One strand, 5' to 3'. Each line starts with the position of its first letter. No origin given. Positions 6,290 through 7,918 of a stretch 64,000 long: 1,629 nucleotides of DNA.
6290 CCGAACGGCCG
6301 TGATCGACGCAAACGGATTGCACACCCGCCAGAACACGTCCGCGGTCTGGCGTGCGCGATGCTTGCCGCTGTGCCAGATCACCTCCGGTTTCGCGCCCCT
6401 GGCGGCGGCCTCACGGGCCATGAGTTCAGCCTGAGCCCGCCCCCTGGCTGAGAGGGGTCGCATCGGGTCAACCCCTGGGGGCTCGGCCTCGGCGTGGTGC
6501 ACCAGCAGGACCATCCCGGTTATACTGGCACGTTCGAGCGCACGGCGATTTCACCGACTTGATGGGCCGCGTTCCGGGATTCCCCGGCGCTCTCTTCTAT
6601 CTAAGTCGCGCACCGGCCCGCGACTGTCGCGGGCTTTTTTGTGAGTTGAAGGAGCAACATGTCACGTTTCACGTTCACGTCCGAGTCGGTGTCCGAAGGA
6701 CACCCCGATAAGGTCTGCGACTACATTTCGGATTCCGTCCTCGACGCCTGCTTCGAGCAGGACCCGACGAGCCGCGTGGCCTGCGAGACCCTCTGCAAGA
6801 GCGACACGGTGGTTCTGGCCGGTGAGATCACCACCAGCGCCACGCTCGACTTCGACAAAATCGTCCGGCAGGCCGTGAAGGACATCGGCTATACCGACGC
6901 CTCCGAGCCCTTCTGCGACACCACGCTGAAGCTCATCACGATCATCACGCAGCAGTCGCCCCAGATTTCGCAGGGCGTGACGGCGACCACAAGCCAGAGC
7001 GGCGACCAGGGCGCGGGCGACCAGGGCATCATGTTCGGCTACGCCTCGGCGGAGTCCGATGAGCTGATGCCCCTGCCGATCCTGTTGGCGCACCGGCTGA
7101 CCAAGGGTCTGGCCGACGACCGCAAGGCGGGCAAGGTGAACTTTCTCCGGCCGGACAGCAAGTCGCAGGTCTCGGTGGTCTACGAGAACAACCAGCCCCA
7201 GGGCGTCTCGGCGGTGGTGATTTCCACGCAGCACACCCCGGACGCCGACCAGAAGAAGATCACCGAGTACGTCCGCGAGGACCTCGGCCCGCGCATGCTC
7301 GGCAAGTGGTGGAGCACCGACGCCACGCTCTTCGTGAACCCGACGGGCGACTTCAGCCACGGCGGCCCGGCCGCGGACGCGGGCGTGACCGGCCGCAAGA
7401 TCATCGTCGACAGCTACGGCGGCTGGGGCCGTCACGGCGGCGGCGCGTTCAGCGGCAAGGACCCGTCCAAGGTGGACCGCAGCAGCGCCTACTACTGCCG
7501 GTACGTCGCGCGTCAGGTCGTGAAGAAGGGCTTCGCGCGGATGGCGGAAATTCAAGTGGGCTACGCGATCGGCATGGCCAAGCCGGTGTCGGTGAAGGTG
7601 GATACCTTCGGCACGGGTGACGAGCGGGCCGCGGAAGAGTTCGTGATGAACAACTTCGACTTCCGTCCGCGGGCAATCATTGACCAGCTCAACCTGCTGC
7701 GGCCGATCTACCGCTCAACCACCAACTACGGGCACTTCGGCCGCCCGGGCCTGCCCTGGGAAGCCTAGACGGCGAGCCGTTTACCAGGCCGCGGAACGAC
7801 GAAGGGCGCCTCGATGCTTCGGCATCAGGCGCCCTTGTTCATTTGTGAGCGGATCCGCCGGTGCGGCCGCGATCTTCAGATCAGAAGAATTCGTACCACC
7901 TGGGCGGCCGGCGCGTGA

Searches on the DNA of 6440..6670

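Call 66: search_rna_families(source=window, start=6440, end=6670, threshold=evalue, max_evalue=5)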
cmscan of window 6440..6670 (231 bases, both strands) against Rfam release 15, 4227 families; matches with E-value up to 5: 8.
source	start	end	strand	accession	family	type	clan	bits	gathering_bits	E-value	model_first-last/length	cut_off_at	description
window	6558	6642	+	RF00513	Trp_leader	Cis-reg; leader;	-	25.1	41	0.0031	1-100/100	no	Tryptophan operon leader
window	6572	6642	+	RF02837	anti-hemB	Gene; sRNA;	-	20.8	49.5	0.0071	1-81/81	no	Burkholderia RNA 7 (anti-hemB)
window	6615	6670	-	RF02236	asX2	Gene; sRNA;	-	17.4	70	0.3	29-87/87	5'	Xanthomonas sRNA asX2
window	6586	6642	-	RF02628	Hrs1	Gene; sRNA;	-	16.6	56.4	0.56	1-74/74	no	Hfq-regulated sRNA 1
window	6549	6640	-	RF02483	GlsR20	Gene; snRNA; snoRNA; HACA-box;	-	15.5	100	0.57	1-107/107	no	Small nucleolar RNA GlsR20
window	6595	6668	-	RF02067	STnc310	Gene; sRNA;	-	14.1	40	3.3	1-61/61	no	Salmonella enterica sRNA STnc310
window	6574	6641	+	RF00079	OmrA-B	Gene; sRNA;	-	13.6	40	4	1-87/87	no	OmrA-B family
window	6571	6639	+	RF01394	isrK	Gene; sRNA;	-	13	50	1.3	1-77/77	no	isrK Hfq binding RNA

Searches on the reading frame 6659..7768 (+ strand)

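Call 67: search_protein_families(library=ncbifam, proteins=[window:6659-7768:+], max_evalue=0.00001)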
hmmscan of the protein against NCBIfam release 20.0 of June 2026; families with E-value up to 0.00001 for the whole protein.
window:6659-7768:+ (369 aa): 1 family
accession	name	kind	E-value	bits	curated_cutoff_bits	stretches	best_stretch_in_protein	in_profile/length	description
TIGR01034.1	metK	equivalog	2.7e-149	497.2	309.4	1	5-368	1-365/377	methionine adenosyltransferase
